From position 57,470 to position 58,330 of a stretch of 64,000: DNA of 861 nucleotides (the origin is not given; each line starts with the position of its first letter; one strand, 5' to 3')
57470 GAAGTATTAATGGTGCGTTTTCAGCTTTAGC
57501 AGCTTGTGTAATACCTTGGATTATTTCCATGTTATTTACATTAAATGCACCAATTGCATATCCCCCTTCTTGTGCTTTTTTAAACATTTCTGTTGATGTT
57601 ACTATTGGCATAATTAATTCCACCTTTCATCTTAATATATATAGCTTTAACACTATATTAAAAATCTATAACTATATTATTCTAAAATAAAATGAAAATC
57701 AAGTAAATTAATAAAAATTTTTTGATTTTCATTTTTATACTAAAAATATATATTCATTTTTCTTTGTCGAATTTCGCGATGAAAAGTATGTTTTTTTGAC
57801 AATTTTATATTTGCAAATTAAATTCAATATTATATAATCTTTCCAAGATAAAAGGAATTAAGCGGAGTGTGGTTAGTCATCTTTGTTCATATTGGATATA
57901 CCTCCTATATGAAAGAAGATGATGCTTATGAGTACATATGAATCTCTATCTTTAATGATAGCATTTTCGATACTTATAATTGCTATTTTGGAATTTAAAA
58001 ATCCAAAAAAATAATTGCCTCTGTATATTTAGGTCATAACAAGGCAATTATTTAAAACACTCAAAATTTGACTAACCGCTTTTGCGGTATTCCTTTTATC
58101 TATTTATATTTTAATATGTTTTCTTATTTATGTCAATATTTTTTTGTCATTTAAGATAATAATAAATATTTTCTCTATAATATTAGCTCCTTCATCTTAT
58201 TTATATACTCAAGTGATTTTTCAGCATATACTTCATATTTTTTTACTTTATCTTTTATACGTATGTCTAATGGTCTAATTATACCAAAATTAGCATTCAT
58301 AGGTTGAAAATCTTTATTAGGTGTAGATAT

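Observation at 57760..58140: Intergenic module B: second copy of the small-peptide / antisense-promoter module (28-aa peptide)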

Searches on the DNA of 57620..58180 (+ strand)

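Call 14: search_rna_families(source=window, start=57620, end=58180, threshold=evalue, max_evalue=10)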
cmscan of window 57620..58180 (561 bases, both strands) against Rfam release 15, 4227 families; matches with E-value up to 10: 3.
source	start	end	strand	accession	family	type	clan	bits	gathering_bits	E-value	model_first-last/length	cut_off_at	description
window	57898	58010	+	RF01412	BsrG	Gene; sRNA;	-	24.9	55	0.0006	35-145/259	no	BsrG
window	57950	58093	+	RF02374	YenS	Gene; sRNA;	-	12.9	80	2.9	1-169/169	no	Yersinia YenS sRNA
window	57739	57786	-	RF02350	psRNA6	Gene; sRNA;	-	8.1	60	9.8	1-333/333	no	Nitrosomonas sRNA psRNA6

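Call 60: search_rna_families(sources=[L142, L143], threshold=gathering)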
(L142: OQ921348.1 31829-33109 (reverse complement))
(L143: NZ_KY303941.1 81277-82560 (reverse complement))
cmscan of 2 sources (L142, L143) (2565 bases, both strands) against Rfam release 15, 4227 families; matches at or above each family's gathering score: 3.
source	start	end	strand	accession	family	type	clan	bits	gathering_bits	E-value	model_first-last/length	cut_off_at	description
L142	540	800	+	RF01412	BsrG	Gene; sRNA;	-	212.3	55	1.5e-54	1-259/259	no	BsrG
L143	492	671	+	RF01492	rli28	Gene; sRNA;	-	145.8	45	1.1e-20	1-186/186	no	Listeria sRNA rli28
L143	720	810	-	RF01776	RatA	Gene; antitoxin;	-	64.3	49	1.9e-08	1-91/91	no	RNA anti-toxin A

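Call 89: build_rna_model(alignment_id=A4)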
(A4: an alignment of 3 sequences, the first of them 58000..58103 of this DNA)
Model R1 built from alignment A4 (3 sequences, 110 columns); structure: RNAalifold consensus.
model positions 104; base pairs 12; branch points 1; effective number of sequences 1.94; information 0.59 bits per position. Calibrated on 0.2 Mb of random sequence (short: E-values are rough).
structure used (alignment columns):
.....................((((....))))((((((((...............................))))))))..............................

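Call 90: search_with_rna_model(model_id=R1, source=window, max_evalue=10, filters=off)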
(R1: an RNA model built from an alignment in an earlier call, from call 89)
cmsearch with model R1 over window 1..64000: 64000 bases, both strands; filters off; matches with E-value up to 10: 32.
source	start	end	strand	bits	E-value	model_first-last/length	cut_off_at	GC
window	38056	38155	-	108.6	2.6e-18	1-104/104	no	0.32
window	58000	58104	-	107.6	4.2e-18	1-104/104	no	0.29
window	40671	40712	-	20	0.43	1-104/104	no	0.19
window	3287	3333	+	17.8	1.1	1-104/104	no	0.19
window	24748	24784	-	17.5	1.3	1-104/104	no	0.19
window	19441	19518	-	16.4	2.1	1-104/104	no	0.24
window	1053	1149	-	15.7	3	1-104/104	no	0.28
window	52509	52600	-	15.6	3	1-104/104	no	0.27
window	8803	8858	+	15.4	3.4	1-104/104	no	0.27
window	23520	23568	-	15.3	3.4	1-104/104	no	0.2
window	544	580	-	15.1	3.9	1-104/104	no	0.16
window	29507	29596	+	15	4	1-104/104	no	0.27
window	9644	9731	+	14.6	4.7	1-104/104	no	0.25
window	63059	63101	+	14.3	5.4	1-104/104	no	0.21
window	14933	14965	-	14.3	5.5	1-104/104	no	0.21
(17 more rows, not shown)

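Call 92: search_with_rna_model(model_id=R1, sources=[L015, L016, L017, L018, L019, L020, L021, L022, L023, L024, L025, L026, L027, L028, L029, L030, L031, L032, L033, L034, L035, L036, L037, L038, L039, L040, L041, L042, L043, L044, L045, L046, L047, L048, L049, L050, L051, L052, L053, L054, L055, L056, L057, L058, L059, L060, L061, L062, L063, L064, L065, L066, L067, L068, L069, L070, L071, L072, L073, L074, L075, L076, L077, L078, L079, L080, L081, L082, L083, L084, L085, L086, L087, L088, L089, L090, L091, L092, L093, L094, L095, L096, L097, L098, L099, L100, L101, L102, L103, L104, L105, L106, L107, L108, L109, L110, L111, L112, L113, L114], max_evalue=1)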
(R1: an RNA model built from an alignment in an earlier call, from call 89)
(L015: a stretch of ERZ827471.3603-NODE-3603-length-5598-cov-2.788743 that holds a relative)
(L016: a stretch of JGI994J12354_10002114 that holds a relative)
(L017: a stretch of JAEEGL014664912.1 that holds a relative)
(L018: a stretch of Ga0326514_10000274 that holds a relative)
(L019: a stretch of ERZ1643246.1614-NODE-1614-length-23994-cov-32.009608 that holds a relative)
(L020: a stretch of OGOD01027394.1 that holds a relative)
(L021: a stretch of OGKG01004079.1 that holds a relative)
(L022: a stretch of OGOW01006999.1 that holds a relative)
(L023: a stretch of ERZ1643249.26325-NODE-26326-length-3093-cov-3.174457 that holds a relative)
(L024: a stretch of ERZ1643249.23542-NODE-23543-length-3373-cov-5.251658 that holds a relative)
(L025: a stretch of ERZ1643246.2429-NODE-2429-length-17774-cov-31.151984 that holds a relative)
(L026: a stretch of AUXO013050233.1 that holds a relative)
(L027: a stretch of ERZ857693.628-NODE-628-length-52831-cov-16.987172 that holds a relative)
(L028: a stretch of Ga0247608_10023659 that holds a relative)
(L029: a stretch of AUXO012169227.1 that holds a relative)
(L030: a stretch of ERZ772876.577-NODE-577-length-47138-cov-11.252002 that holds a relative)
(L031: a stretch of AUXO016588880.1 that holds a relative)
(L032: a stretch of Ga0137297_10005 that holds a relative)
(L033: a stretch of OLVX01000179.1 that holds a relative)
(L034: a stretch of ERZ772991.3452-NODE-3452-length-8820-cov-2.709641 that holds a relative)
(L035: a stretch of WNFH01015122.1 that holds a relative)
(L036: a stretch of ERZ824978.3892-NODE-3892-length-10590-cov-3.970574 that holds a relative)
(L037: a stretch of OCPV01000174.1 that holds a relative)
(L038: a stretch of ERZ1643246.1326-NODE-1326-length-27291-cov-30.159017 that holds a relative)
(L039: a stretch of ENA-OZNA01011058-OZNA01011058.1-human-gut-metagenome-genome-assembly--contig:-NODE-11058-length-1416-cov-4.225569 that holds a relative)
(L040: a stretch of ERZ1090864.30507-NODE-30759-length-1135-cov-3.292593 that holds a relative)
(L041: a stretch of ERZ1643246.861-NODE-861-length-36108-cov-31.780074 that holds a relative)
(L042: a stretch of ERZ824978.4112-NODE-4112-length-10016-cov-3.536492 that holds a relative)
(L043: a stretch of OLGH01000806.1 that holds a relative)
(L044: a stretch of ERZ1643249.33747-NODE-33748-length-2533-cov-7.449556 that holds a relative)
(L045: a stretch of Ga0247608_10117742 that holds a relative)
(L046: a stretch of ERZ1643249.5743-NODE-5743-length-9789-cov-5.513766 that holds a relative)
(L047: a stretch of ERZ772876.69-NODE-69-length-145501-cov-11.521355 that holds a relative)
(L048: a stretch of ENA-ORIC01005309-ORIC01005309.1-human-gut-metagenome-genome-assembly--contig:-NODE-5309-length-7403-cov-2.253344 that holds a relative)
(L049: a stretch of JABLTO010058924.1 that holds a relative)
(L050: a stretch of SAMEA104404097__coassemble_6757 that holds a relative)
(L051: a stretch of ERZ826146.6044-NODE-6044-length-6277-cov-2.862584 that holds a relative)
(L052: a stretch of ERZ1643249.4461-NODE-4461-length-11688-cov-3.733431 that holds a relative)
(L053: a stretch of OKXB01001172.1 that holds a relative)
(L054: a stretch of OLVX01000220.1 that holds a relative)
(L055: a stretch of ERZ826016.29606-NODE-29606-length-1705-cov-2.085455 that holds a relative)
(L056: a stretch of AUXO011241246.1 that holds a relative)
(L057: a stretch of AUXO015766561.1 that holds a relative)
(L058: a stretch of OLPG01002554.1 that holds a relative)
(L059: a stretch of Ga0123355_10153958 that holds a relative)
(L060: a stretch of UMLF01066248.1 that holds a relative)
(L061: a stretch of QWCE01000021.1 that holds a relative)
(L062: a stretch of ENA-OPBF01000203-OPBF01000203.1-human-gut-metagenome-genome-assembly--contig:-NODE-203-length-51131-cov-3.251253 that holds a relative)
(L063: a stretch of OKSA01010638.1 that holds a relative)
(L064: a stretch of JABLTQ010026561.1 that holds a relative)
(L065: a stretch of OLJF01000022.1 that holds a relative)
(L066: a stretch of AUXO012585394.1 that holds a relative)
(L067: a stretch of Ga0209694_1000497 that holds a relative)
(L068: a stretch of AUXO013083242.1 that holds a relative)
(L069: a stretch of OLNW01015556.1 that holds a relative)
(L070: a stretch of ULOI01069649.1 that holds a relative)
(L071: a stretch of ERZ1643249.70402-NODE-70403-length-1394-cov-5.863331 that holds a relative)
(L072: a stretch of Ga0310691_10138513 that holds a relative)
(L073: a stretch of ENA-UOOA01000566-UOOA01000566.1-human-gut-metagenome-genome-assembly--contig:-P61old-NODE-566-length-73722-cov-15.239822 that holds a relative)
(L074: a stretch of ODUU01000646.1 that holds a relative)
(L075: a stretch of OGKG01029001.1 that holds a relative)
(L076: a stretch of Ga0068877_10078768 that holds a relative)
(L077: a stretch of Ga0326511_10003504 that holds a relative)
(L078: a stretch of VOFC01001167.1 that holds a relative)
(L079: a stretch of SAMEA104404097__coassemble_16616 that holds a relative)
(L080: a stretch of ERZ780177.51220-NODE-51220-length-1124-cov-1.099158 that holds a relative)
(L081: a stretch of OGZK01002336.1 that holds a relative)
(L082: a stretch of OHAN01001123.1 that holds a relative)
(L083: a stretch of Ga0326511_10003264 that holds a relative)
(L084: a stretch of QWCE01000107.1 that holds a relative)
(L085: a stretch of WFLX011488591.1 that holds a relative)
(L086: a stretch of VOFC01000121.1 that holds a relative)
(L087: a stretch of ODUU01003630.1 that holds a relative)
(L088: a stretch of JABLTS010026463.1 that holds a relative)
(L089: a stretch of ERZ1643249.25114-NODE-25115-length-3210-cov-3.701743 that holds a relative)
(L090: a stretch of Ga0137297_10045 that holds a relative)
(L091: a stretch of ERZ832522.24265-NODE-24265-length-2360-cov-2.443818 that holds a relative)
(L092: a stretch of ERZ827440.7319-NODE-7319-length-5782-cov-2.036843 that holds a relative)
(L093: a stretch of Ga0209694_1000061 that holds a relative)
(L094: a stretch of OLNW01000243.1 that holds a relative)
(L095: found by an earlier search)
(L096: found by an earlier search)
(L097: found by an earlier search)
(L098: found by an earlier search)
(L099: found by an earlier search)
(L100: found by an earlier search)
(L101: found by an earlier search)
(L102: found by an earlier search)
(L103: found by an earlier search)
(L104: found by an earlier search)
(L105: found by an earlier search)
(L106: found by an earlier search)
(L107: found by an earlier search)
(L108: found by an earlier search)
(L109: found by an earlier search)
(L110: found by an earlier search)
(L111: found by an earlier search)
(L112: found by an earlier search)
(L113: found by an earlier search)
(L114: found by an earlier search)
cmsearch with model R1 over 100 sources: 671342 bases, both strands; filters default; matches with E-value up to 1: 1.
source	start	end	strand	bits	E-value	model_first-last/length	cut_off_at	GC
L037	2115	2157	-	23.4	0.98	1-104/104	no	0.23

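Call 93: search_with_rna_model(model_id=R1, sources=[L115, L116, L117, L118, L119, L120, L121, L122, L123, L124, L125, L126, L127, L128, L129, L130, L131, L132, L133, L134, L135, L136, L137, L138, L139, L140, L141, L142, L143, L144], max_evalue=1)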
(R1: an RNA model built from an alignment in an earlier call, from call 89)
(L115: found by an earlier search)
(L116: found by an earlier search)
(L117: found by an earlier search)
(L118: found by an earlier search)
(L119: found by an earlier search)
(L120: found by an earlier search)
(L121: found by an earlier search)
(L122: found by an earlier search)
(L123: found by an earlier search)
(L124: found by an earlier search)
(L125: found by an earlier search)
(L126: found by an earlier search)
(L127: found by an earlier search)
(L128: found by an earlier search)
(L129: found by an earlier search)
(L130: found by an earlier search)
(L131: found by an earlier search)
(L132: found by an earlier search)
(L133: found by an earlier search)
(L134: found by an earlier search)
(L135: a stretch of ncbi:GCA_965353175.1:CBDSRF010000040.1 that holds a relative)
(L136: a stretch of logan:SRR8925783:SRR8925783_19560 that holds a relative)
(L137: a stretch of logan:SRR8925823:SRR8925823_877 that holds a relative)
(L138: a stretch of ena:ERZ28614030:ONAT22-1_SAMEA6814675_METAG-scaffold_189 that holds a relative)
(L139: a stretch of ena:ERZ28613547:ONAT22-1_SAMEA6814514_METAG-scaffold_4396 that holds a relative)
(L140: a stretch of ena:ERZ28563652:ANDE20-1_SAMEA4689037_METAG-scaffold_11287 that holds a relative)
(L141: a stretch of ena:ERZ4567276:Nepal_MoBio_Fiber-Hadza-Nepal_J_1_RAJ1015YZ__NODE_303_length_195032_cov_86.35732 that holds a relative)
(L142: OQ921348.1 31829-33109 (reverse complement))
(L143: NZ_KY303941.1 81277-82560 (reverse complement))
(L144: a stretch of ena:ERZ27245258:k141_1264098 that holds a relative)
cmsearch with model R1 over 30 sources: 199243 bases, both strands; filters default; matches with E-value up to 1: 1.
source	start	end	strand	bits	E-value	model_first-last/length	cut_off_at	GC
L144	966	1068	-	85.2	2.9e-13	1-104/104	no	0.37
